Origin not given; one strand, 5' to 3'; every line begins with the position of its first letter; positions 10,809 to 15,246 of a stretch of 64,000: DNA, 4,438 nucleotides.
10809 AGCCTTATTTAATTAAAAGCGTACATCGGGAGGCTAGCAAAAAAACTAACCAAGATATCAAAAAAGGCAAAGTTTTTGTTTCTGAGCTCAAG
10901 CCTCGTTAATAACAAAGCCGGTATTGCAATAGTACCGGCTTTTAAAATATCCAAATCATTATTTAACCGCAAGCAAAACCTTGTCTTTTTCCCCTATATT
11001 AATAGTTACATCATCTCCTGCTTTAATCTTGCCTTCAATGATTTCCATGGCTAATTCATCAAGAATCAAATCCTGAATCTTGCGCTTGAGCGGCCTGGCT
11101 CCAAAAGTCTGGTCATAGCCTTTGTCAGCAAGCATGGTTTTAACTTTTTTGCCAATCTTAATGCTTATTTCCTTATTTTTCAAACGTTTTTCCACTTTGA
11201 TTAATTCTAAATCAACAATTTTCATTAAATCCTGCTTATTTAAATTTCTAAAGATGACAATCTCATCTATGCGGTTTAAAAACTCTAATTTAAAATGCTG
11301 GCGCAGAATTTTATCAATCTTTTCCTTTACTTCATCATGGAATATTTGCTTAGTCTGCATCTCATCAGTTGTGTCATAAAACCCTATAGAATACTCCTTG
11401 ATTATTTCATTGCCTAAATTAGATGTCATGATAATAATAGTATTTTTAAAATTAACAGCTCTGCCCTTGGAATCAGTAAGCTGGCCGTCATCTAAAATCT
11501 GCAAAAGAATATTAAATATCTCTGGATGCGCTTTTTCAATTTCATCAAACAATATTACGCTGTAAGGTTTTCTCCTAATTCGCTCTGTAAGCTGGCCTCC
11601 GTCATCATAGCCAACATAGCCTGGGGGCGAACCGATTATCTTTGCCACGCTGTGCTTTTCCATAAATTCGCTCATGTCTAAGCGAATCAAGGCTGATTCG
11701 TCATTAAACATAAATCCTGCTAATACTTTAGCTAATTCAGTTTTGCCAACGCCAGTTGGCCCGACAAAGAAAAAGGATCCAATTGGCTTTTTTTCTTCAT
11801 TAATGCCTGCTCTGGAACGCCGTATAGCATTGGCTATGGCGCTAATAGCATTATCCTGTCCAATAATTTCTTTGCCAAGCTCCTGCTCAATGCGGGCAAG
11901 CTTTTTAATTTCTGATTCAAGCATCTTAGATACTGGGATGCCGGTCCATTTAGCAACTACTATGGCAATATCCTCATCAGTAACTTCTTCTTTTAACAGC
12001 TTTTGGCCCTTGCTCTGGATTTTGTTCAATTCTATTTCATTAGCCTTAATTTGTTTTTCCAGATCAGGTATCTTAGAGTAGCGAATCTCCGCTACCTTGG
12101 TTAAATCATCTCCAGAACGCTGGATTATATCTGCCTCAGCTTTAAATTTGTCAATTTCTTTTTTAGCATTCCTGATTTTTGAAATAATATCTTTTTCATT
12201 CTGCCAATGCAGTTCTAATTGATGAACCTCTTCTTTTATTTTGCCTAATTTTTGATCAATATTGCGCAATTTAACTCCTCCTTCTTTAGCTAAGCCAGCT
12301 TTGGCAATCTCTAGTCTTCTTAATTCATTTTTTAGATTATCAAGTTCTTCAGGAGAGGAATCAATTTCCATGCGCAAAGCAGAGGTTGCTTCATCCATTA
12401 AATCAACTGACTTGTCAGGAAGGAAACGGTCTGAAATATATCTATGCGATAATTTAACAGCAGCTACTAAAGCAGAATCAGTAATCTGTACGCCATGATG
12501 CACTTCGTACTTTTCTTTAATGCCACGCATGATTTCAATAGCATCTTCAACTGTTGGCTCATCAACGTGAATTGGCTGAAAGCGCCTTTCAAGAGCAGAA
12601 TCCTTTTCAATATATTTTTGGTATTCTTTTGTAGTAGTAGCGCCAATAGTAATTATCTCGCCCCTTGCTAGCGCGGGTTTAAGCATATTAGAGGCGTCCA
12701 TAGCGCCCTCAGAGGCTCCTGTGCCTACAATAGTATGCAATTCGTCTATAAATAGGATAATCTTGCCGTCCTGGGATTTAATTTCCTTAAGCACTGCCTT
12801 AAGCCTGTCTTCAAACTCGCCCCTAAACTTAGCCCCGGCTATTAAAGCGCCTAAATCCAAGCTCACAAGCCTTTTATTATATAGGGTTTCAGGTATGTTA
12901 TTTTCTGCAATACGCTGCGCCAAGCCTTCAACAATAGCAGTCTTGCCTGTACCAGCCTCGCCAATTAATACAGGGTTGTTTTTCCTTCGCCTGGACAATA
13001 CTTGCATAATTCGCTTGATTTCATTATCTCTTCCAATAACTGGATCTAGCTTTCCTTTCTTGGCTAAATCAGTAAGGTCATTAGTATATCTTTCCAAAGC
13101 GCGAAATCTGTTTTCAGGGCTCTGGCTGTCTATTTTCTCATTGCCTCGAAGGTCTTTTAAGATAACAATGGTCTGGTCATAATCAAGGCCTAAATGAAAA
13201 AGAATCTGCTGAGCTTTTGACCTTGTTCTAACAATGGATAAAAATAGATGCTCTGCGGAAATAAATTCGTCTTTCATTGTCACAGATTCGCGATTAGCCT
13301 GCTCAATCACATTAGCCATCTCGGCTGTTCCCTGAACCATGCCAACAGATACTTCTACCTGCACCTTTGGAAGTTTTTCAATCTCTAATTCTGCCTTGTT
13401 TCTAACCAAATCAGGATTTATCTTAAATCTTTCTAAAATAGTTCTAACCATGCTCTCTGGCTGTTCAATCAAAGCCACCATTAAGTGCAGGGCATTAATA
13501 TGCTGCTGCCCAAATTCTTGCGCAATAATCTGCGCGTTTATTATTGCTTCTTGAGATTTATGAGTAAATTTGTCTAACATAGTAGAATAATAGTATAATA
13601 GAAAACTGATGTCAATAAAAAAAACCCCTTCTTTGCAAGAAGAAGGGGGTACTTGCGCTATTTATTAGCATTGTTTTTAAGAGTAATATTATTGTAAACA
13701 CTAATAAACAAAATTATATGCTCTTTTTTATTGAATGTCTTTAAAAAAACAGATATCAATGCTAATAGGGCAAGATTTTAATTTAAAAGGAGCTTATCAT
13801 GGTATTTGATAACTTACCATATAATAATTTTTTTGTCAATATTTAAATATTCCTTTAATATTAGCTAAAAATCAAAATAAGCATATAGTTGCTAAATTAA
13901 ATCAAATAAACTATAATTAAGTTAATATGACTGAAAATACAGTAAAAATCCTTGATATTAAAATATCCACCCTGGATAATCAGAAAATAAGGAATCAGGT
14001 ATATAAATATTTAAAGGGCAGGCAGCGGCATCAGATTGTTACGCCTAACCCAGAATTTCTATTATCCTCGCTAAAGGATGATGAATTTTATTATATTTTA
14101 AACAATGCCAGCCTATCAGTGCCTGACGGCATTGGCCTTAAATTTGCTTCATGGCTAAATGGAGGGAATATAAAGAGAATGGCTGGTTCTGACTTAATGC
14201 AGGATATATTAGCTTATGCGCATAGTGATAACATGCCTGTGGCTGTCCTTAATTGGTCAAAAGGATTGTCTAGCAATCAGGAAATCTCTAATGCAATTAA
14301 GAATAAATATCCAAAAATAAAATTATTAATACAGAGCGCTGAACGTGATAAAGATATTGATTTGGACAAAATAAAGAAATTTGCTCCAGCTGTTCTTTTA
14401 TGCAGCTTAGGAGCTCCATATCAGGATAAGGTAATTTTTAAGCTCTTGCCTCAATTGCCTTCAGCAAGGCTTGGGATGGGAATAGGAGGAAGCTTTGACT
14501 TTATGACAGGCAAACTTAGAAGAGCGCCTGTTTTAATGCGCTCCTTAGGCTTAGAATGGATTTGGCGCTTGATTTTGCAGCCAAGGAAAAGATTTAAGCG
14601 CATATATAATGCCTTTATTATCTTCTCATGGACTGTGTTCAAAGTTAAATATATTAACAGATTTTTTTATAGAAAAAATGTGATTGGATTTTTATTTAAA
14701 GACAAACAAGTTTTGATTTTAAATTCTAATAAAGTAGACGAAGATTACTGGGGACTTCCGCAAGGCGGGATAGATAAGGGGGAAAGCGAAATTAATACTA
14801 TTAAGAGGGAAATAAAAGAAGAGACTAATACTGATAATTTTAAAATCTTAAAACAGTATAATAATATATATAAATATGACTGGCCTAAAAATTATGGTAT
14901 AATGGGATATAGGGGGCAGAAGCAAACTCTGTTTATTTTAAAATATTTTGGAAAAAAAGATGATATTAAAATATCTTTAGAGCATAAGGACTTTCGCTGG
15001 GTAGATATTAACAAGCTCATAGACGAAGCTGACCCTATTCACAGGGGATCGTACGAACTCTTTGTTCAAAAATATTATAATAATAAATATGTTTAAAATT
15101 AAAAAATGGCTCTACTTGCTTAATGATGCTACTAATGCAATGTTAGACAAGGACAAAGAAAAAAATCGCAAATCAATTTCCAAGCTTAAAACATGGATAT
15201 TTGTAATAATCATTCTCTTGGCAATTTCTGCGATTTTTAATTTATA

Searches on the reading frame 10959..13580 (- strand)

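Call 33: search_protein_families(library=pfam, max_evalue=0.0001, proteins=[window:10959-13580:-])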
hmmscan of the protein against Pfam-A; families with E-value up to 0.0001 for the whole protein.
window:10959-13580:- (873 aa): 13 families
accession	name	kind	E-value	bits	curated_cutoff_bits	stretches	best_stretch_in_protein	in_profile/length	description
PF07724.20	AAA_2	-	2.5e-66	223.2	27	1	598-774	1-166/166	AAA domain (Cdc48 subfamily)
PF17871.7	AAA_lid_9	-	3.5e-33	114.1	22.8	1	343-434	1-92/104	AAA lid domain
PF00004.35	AAA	-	2.9e-26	92.9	21.2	2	204-324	2-115/131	ATPase family associated with various cellular activities (AAA)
PF10431.15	ClpB_D2-small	-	2.4e-23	82.4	21.9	1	780-860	1-81/81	C-terminal, D2-small domain, of ClpB protein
PF07728.20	AAA_5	-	1.2e-18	67.9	22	1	603-724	2-125/139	AAA domain (dynein-related subfamily)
PF02861.25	Clp_N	-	1.3e-17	64.1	20.7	1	16-67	1-52/53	Clp amino terminal domain, pathogenicity island component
PF13191.12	AAA_16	-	2.2e-13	51.5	32.6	1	181-282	2-142/167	AAA ATPase domain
PF13401.12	AAA_22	-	8.7e-10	39.4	27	0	602-698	7-110/130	AAA domain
PF05621.17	TniB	-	1.8e-08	34.5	22.4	1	187-340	22-185/189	Bacterial TniB protein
PF00158.32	Sigma54_activat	-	1.4e-07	31.8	20.2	0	601-717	23-139/168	Sigma-54 interaction domain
PF12775.13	AAA_7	-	4.5e-07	30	25.8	0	191-230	25-64/181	P-loop containing dynein motor region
PF01637.24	ATPase_2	-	2.3e-05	24.8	33.2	1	184-360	4-201/225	ATPase domain predominantly from Archaea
PF05496.18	RuvB_N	-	9.9e-05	22.6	27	0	570-623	7-56/159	Holliday junction DNA helicase RuvB P-loop domain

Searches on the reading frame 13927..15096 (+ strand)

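Call 33: search_protein_families(library=pfam, max_evalue=0.0001, proteins=[window:13927-15096:+])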
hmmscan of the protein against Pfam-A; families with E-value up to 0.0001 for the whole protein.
window:13927-15096:+ (389 aa): 2 families
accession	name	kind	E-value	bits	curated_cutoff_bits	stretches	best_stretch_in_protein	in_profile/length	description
PF03808.19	Glyco_tran_WecG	-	1.1e-34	120.1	27.4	1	61-225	1-167/168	Glycosyl transferase WecG/TagA/CpsF family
PF00293.34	NUDIX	-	3.5e-14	53.4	21.1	1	248-378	2-133/134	NUDIX domain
